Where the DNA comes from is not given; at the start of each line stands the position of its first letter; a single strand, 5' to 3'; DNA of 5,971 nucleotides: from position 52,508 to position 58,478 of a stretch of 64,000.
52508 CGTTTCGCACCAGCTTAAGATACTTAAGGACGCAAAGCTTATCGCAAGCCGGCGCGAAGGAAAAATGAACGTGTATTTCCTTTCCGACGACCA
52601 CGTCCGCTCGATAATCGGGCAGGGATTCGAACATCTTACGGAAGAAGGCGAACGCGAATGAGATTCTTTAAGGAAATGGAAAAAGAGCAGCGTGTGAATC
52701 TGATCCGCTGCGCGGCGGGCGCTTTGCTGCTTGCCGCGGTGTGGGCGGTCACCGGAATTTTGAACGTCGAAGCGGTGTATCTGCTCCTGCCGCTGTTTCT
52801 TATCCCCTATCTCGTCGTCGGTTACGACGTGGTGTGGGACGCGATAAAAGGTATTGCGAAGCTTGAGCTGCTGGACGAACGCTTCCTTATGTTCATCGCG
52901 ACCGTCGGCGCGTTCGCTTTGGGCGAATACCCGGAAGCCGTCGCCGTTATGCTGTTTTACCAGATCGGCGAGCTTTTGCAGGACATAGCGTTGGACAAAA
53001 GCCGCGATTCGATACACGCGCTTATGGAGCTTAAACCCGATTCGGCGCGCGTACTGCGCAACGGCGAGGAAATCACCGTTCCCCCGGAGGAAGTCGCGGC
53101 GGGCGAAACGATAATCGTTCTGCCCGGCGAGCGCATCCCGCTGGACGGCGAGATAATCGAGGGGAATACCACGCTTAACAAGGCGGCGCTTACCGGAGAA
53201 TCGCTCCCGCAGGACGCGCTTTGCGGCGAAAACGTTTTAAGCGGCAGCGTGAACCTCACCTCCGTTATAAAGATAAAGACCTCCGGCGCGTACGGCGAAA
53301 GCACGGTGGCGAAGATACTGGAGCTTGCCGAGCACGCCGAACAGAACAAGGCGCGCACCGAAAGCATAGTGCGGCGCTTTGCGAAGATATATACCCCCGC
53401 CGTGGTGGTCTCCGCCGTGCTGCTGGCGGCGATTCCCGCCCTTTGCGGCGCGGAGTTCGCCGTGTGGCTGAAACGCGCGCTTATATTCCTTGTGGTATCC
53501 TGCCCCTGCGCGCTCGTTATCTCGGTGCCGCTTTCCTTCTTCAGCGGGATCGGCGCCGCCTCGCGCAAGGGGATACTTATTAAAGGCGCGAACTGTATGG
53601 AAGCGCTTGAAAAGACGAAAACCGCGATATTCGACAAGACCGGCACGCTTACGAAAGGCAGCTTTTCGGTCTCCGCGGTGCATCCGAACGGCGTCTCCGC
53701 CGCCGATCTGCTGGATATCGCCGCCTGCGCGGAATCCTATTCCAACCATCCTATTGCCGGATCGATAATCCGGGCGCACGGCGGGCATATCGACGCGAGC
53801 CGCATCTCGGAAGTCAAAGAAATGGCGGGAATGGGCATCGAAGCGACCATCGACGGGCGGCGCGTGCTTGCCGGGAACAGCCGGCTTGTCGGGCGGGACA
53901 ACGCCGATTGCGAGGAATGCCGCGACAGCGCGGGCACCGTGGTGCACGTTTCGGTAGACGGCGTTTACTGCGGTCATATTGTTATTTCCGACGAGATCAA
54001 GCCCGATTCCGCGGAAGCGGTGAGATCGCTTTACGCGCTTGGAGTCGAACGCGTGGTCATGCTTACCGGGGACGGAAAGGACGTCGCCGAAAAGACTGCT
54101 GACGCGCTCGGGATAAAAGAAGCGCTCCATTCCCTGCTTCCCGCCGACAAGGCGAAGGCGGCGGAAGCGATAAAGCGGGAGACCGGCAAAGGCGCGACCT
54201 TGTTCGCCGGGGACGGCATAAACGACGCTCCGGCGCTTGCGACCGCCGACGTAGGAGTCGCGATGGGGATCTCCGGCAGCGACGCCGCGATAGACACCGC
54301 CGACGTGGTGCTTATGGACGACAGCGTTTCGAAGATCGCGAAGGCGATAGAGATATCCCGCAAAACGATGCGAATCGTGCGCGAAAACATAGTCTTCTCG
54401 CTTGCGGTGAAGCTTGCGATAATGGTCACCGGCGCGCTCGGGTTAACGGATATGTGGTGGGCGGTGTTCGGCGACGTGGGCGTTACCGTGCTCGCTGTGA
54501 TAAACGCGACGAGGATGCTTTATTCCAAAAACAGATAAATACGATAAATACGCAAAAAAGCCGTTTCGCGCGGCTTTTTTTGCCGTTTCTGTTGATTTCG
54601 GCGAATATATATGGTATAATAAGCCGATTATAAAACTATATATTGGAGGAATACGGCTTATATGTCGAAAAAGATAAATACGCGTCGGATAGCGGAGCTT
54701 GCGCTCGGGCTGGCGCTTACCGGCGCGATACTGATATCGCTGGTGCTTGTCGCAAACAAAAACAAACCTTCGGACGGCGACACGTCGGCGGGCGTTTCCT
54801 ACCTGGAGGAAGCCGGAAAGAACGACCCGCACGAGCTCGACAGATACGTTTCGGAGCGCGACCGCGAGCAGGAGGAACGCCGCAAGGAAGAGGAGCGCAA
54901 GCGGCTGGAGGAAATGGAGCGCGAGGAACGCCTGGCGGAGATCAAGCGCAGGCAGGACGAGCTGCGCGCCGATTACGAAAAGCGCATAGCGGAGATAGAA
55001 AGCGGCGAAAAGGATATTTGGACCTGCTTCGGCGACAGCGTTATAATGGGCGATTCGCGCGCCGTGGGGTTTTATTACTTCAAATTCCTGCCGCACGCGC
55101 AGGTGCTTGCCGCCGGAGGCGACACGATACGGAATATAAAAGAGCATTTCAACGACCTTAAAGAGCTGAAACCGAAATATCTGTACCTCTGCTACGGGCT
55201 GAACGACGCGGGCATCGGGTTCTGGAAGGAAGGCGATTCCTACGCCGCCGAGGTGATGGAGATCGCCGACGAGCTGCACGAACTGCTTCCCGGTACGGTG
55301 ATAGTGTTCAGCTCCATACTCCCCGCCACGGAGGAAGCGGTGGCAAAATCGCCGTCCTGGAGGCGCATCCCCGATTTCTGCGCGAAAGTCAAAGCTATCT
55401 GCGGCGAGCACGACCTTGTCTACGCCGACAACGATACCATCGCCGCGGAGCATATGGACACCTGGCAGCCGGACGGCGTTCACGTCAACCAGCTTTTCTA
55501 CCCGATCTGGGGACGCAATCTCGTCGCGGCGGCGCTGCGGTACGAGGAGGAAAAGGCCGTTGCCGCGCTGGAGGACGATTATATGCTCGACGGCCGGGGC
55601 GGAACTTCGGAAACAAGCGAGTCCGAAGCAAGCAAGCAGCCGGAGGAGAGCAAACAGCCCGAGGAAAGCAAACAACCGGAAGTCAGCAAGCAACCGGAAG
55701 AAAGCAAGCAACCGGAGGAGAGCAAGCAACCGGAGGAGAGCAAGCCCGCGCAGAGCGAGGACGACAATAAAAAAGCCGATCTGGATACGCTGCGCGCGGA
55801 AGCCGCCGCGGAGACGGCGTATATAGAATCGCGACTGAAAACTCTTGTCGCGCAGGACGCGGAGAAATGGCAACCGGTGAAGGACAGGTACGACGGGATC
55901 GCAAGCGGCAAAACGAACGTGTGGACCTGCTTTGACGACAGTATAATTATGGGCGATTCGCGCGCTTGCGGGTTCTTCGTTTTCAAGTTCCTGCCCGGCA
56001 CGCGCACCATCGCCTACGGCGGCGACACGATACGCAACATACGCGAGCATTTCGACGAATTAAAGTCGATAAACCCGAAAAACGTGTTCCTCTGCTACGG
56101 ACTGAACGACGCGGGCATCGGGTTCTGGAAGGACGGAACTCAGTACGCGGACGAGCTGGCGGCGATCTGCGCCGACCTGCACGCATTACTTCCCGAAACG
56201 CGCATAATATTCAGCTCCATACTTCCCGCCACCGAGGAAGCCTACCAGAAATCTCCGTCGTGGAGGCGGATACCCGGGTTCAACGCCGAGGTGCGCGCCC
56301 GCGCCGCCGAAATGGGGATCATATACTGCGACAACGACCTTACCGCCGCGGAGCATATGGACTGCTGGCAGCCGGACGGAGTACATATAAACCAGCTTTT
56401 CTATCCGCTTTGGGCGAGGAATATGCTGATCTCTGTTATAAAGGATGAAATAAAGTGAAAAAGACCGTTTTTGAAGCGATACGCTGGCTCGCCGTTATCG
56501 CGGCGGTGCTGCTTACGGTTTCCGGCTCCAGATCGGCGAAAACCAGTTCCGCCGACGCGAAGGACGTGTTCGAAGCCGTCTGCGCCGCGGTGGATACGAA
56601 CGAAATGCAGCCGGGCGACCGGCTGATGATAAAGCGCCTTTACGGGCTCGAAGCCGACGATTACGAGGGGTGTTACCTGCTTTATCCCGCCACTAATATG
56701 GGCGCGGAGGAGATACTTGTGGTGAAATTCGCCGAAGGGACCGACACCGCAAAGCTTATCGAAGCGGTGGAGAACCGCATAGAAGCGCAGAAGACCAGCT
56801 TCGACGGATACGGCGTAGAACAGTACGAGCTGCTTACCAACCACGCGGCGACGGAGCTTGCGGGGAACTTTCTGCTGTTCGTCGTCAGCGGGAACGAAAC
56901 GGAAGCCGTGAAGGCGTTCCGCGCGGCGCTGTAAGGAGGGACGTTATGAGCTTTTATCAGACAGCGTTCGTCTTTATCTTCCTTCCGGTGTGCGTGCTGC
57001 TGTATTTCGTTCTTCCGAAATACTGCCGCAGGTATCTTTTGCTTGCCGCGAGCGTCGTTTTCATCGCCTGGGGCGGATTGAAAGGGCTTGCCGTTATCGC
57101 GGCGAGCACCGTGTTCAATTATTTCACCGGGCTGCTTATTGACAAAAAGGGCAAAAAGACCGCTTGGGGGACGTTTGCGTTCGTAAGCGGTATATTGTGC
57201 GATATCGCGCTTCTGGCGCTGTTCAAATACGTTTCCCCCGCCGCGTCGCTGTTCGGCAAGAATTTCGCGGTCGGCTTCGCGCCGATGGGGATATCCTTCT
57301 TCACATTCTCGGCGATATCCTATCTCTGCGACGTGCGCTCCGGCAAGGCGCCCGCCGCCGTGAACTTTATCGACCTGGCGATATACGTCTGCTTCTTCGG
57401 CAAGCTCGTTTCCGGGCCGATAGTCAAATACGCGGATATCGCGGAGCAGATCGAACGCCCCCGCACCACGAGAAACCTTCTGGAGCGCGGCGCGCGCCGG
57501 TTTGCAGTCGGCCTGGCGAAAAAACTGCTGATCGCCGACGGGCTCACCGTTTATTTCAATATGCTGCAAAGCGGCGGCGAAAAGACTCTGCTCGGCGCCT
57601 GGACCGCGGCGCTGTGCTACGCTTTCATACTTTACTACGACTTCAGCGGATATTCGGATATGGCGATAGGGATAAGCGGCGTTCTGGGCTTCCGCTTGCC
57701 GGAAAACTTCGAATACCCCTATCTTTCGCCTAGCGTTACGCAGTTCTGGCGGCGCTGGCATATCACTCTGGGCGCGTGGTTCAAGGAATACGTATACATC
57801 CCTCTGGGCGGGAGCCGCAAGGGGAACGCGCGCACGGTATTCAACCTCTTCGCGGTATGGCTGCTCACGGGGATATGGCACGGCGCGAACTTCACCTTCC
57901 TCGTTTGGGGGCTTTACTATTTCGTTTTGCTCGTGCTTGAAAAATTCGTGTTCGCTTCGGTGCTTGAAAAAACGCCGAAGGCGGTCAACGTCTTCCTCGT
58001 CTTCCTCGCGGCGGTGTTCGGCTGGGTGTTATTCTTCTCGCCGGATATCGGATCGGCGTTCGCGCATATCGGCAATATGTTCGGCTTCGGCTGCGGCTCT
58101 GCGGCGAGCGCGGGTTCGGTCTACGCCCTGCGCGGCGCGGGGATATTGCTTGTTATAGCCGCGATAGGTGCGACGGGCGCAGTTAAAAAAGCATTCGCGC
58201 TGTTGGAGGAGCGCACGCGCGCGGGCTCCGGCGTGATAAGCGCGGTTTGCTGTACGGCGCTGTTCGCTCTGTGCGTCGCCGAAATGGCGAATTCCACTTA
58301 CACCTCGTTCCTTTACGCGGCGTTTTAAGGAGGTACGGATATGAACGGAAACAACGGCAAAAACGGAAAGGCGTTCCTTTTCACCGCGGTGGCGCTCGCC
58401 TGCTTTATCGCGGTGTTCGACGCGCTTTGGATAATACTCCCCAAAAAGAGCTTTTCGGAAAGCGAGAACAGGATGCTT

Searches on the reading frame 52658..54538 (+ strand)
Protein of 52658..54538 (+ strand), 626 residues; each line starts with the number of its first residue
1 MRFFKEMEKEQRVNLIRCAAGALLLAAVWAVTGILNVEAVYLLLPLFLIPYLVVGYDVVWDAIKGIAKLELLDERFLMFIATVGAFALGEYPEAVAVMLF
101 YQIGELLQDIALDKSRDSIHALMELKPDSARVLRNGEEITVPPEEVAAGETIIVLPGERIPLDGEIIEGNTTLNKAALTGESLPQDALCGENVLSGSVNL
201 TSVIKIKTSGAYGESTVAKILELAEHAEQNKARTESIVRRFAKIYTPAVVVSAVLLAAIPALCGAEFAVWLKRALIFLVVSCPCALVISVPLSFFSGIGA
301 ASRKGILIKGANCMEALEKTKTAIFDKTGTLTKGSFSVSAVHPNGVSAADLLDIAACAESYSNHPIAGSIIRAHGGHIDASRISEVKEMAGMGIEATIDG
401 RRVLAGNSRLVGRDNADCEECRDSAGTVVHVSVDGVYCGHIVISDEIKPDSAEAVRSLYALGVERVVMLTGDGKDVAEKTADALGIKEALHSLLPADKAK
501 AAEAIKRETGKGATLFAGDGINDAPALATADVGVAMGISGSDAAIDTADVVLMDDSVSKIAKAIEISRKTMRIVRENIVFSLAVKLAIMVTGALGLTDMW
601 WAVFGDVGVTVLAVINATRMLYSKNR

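Call 80: search_protein_families(library=pfam, proteins=[window:52658-54538:+], max_evalue=0.001)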
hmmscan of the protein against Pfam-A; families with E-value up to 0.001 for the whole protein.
window:52658-54538:+ (626 aa): 2 families
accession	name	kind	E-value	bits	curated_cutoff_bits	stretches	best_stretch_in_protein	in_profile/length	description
PF00122.25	E1-E2_ATPase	-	3.5e-44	150.9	28.1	1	124-304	1-181/181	E1-E2 ATPase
PF00702.32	Hydrolase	-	8.4e-27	95.2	26.4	1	321-531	2-191/191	haloacid dehalogenase-like hydrolase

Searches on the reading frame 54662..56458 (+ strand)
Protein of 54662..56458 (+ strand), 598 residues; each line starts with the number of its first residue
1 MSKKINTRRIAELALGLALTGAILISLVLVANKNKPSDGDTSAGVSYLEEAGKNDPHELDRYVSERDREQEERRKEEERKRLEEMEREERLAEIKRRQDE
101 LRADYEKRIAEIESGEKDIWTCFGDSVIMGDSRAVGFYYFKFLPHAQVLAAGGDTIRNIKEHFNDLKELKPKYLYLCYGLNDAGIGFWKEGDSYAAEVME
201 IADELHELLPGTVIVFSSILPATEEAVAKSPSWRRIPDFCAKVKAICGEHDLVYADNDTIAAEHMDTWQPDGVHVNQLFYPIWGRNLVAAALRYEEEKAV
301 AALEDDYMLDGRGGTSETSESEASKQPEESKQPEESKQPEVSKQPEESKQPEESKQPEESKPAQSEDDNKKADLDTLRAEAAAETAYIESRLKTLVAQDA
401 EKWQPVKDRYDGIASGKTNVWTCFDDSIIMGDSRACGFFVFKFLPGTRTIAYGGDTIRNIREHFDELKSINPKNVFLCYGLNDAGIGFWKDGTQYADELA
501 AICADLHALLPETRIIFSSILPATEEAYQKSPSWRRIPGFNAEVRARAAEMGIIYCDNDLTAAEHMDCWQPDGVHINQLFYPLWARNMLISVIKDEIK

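Call 80: search_protein_families(library=pfam, proteins=[window:54662-56458:+], max_evalue=0.001)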
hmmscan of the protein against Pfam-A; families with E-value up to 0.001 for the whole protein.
window:54662-56458:+ (598 aa): 2 families
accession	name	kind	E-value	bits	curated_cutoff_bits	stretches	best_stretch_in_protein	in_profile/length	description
PF13472.12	Lipase_GDSL_2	-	7.1e-32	111.8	32.9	2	450-579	39-174/178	GDSL-like Lipase/Acylhydrolase family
PF00657.28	Lipase_GDSL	-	1.5e-09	38.7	23.6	0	123-284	4-205/208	GDSL-like Lipase/Acylhydrolase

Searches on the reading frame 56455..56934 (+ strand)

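Call 80: search_protein_families(library=pfam, proteins=[window:56455-56934:+], max_evalue=0.001)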
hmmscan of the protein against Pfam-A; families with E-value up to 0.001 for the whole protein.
window:56455-56934:+ (159 aa): 1 family
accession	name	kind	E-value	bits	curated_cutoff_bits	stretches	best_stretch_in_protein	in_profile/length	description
PF14270.11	DUF4358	-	6.2e-25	87.8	25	1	46-145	3-102/102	Domain of unknown function (DUF4358)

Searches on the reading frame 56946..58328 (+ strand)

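Call 80: search_protein_families(library=pfam, proteins=[window:56946-58328:+], max_evalue=0.001)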
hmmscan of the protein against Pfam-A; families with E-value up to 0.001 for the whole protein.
window:56946-58328:+ (460 aa): 2 families
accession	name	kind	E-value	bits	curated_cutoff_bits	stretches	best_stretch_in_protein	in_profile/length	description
PF03062.24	MBOAT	-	8.9e-31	107.8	27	1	138-340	78-302/337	MBOAT, membrane-bound O-acyltransferase family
PF13813.11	MBOAT_2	-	8.2e-05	23.3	25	1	252-315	2-67/85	Membrane bound O-acyl transferase family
